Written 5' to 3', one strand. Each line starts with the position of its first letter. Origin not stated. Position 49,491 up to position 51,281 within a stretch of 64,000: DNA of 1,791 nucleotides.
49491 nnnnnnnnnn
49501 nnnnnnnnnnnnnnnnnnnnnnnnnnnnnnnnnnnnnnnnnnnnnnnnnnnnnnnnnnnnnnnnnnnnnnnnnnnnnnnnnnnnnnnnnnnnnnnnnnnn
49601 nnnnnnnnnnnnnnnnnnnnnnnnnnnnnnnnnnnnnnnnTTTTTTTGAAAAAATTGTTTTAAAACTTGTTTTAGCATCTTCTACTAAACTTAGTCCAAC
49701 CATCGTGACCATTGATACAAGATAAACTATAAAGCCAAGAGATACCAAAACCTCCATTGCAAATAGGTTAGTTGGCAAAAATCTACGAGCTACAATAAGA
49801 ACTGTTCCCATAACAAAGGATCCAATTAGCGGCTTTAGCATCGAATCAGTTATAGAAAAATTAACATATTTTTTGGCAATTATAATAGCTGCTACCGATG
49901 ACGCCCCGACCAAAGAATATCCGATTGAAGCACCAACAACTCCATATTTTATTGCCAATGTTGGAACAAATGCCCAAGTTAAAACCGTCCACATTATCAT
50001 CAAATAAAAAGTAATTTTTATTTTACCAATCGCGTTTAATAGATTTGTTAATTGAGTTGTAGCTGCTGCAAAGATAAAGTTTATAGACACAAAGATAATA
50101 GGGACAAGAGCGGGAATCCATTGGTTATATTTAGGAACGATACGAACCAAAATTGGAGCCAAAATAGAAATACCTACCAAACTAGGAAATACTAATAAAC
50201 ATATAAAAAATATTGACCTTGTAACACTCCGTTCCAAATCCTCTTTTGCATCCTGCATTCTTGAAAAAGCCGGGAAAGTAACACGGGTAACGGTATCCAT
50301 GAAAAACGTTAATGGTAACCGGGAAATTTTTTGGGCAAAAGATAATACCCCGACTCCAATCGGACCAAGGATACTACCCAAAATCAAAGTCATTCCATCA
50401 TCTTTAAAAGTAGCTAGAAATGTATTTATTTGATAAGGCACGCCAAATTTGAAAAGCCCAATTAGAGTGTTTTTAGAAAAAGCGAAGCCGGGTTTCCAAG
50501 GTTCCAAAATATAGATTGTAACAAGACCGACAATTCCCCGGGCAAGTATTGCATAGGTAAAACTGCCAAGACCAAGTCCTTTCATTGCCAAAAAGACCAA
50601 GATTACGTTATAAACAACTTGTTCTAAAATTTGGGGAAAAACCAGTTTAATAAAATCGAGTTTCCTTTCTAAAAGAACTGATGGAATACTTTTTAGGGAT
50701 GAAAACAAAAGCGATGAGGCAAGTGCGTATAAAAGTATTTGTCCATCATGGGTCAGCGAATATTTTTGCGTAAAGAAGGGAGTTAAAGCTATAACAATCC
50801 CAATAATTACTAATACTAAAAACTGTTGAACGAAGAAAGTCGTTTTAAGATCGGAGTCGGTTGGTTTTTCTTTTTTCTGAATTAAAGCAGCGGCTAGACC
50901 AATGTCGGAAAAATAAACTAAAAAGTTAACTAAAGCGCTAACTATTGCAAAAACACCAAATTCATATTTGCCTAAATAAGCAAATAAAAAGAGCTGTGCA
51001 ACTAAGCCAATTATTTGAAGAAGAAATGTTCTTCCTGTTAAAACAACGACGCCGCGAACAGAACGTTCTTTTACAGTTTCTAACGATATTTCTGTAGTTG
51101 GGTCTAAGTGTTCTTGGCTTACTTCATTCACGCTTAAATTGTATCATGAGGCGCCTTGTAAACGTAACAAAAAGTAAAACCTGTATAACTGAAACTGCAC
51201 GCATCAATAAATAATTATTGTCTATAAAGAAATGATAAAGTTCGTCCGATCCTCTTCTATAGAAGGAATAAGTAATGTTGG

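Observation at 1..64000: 64-kb glycosylation super-locus with at least 13 GT-C membrane transferases, 7 lipid-sugar GT2 synthases and no housekeeping genes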

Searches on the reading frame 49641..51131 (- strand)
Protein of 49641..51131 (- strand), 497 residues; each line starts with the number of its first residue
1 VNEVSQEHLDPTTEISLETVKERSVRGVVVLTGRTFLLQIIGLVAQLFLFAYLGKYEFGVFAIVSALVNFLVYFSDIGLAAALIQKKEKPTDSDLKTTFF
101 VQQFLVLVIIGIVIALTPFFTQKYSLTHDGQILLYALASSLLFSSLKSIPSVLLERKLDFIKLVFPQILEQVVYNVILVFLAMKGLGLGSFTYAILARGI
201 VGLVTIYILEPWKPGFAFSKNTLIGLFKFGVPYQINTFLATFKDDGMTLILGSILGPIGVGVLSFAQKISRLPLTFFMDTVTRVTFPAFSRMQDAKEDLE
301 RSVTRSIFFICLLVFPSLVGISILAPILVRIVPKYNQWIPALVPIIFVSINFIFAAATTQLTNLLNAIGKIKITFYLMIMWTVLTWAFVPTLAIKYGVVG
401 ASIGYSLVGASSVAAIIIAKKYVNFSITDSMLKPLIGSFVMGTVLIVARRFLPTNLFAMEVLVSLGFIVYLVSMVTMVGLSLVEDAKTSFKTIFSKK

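Call 8: search_protein_families(library=pfam, proteins=[window:49641-51131:-], max_evalue=0.001)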
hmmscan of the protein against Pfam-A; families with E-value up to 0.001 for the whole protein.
window:49641-51131:- (497 aa): 2 families
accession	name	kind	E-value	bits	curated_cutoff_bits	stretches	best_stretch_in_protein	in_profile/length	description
PF13440.11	Polysacc_synt_3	-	5.1e-50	170.8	23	1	53-332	6-283/293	Polysaccharide biosynthesis protein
PF01943.22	Polysacc_synt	-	9.4e-27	94.6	28.2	1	25-293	2-274/274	Polysaccharide biosynthesis protein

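Call 40: search_protein_families(library=ncbifam, proteins=[window:49641-51131:-], max_evalue=0.01)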
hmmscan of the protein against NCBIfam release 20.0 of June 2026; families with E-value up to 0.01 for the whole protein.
window:49641-51131:- (497 aa): 3 families
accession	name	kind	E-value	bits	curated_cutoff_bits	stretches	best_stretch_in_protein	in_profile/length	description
NF007773.0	PRK10459.1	equivalog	1.2e-31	110.3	273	1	21-477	4-467/492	MOP flippase family protein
NF047674.1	TeichurnBiosyTuaB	equivalog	1.6e-24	86.8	580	1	19-475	3-467/469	teichuronic acid biosynthesis protein TuaB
NF058658.1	Oglyco_Wzx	exception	3.2e-23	82.5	720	1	18-456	4-438/478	O-glycosylation flippase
